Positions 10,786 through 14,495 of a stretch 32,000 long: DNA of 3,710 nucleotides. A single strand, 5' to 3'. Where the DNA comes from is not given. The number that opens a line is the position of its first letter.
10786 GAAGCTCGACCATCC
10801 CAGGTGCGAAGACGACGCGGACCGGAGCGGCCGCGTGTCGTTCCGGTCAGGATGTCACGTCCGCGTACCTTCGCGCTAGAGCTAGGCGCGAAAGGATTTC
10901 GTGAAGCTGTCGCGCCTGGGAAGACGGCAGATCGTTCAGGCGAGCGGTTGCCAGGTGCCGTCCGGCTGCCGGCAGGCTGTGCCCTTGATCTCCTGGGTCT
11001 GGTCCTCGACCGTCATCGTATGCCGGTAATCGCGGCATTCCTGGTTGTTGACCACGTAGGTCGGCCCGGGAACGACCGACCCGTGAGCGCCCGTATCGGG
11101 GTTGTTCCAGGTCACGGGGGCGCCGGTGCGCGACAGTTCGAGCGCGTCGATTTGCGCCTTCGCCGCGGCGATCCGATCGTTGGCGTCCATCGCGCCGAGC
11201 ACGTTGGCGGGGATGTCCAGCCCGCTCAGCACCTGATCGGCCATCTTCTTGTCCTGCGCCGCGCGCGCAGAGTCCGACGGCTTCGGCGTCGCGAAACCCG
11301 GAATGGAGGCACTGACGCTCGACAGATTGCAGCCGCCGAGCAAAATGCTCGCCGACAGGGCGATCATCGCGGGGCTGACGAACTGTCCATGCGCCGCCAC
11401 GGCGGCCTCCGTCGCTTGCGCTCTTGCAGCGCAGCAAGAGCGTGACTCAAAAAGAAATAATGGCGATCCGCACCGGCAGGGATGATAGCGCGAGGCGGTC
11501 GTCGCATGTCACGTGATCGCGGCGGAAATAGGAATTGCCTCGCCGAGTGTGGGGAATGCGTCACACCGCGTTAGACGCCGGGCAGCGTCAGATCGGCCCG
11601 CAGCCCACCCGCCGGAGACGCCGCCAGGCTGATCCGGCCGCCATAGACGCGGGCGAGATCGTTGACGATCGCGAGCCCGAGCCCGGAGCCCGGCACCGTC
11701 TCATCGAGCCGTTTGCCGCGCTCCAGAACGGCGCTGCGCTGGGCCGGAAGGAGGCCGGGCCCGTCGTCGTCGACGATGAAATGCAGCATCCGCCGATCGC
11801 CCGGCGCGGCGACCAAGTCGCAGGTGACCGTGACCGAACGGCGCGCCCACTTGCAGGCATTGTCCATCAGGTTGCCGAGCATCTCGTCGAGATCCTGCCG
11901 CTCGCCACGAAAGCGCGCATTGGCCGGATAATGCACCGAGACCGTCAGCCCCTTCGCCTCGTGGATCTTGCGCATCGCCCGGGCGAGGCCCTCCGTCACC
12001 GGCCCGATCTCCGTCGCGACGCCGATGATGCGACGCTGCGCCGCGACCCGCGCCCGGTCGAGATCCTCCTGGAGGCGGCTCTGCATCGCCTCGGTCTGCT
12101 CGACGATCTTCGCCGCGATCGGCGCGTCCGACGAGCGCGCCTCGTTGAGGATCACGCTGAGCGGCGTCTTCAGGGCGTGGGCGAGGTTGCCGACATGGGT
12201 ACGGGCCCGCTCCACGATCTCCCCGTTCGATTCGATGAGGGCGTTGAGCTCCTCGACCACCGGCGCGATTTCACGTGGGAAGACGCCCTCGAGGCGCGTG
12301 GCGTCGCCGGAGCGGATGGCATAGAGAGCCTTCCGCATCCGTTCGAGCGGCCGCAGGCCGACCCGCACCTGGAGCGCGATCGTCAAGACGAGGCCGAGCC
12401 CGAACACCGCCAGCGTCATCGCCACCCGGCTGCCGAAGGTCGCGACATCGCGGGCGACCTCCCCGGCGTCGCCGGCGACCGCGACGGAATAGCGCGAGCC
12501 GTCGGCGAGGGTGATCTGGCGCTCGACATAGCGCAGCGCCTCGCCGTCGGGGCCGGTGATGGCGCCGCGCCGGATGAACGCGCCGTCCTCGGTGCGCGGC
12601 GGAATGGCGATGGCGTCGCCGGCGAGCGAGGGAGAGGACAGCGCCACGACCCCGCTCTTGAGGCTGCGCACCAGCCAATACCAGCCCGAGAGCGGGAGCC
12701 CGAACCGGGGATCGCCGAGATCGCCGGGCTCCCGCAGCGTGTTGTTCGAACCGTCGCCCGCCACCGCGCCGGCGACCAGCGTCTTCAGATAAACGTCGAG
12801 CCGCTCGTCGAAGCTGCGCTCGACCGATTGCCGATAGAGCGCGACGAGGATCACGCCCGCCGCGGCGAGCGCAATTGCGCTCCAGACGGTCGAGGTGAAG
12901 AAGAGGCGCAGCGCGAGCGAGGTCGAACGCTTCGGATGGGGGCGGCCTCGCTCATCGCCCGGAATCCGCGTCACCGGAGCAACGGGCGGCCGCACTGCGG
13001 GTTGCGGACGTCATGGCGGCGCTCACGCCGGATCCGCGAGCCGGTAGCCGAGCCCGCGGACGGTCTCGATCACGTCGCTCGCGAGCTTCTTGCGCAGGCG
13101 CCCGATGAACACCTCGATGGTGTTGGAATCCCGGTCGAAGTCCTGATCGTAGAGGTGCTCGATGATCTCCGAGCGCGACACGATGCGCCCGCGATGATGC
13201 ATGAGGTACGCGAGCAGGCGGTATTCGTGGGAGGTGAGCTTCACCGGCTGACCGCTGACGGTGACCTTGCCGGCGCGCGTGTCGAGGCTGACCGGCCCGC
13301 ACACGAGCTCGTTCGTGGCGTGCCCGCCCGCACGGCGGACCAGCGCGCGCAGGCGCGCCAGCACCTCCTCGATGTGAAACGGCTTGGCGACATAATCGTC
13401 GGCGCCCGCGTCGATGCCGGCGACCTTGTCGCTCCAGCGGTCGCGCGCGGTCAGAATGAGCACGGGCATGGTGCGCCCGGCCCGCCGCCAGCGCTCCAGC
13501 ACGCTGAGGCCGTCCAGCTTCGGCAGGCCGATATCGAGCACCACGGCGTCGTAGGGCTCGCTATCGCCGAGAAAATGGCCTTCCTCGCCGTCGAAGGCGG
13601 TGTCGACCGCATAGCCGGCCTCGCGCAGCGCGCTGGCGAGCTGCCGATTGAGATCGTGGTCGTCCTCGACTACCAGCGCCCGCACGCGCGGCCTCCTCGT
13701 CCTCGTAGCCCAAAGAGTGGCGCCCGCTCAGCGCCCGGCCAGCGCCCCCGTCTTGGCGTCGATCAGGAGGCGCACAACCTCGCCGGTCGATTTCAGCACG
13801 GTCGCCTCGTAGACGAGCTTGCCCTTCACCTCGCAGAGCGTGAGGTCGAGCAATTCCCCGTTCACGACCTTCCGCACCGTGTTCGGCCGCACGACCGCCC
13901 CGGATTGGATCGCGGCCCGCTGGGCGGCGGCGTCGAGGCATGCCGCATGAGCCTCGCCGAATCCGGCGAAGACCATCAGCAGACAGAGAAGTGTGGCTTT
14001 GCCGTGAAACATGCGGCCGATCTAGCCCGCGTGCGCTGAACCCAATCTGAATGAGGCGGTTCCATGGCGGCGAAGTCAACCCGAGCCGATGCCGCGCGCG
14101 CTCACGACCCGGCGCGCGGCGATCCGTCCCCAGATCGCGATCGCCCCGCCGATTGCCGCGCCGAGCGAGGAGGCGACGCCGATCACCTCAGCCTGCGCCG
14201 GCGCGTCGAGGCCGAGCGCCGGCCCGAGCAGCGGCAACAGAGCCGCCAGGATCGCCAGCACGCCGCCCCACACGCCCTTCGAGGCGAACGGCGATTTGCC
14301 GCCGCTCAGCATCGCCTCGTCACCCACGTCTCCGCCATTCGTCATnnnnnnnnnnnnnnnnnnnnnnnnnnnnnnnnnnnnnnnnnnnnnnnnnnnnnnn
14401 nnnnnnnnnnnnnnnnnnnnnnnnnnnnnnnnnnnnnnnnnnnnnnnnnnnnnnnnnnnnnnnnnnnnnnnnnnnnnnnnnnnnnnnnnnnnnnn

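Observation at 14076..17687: Accessory, adsorption and lysis module fused to g15: functions dispersed in the RcGTA model are contiguous here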

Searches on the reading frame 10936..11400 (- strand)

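Call 103: search_protein_families(library=pfam, proteins=[window:10936-11400:-], max_evalue=0.0001)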
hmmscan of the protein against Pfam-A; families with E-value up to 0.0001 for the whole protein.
window:10936-11400:- (154 aa): 1 family
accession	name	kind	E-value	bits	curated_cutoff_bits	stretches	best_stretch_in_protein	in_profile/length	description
PF16998.10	17kDa_Anti_2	-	5.3e-12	46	26.6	1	76-151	33-109/116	17 kDa outer membrane surface antigen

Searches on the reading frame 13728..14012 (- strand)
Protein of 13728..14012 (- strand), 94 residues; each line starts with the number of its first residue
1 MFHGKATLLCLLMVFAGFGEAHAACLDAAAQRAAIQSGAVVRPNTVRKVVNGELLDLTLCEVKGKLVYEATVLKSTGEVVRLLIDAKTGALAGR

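Call 6: search_protein_families(library=pfam, proteins=[window:13728-14012:-], max_evalue=0.01)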
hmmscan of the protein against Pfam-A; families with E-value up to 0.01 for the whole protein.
window:13728-14012:- (94 aa): 2 families
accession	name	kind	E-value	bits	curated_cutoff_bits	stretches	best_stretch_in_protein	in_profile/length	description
PF03413.25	PepSY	-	0.00015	22.5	24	1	49-91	14-56/60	Peptidase propeptide and YPEB domain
PF02749.22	QRPTase_N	-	0.0078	16.9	27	0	13-61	24-71/82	Quinolinate phosphoribosyl transferase, N-terminal domain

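Call 7: search_protein_families(library=ncbifam, proteins=[window:13728-14012:-], max_evalue=0.01)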
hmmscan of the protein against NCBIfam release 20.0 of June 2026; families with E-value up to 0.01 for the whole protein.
window:13728-14012:- (94 aa): 0 families

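Call 8: search_protein_families(library=phrogs, proteins=[window:13728-14012:-], max_evalue=0.01)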
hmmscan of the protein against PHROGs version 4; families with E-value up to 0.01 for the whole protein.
window:13728-14012:- (94 aa): 0 families

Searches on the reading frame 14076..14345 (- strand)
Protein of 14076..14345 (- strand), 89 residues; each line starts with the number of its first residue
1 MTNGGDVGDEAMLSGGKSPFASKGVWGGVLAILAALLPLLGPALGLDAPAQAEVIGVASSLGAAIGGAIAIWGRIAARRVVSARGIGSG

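Call 6: search_protein_families(library=pfam, proteins=[window:14076-14345:-], max_evalue=0.01)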
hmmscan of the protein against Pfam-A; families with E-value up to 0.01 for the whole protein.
window:14076-14345:- (89 aa): 0 families

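Call 7: search_protein_families(library=ncbifam, proteins=[window:14076-14345:-], max_evalue=0.01)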
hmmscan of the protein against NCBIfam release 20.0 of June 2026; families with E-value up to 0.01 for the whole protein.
window:14076-14345:- (89 aa): 0 families

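Call 8: search_protein_families(library=phrogs, proteins=[window:14076-14345:-], max_evalue=0.01)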
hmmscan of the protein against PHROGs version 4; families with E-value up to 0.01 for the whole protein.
window:14076-14345:- (89 aa): 1 family
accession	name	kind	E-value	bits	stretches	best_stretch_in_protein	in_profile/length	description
phrog_29088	-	unknown function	0.00071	20.8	1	20-82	64-130/143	-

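Call 81: search_protein_families(library=pfam, proteins=[window:14076-14345:-], max_evalue=1)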
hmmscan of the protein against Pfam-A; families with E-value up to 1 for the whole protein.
window:14076-14345:- (89 aa): 0 families
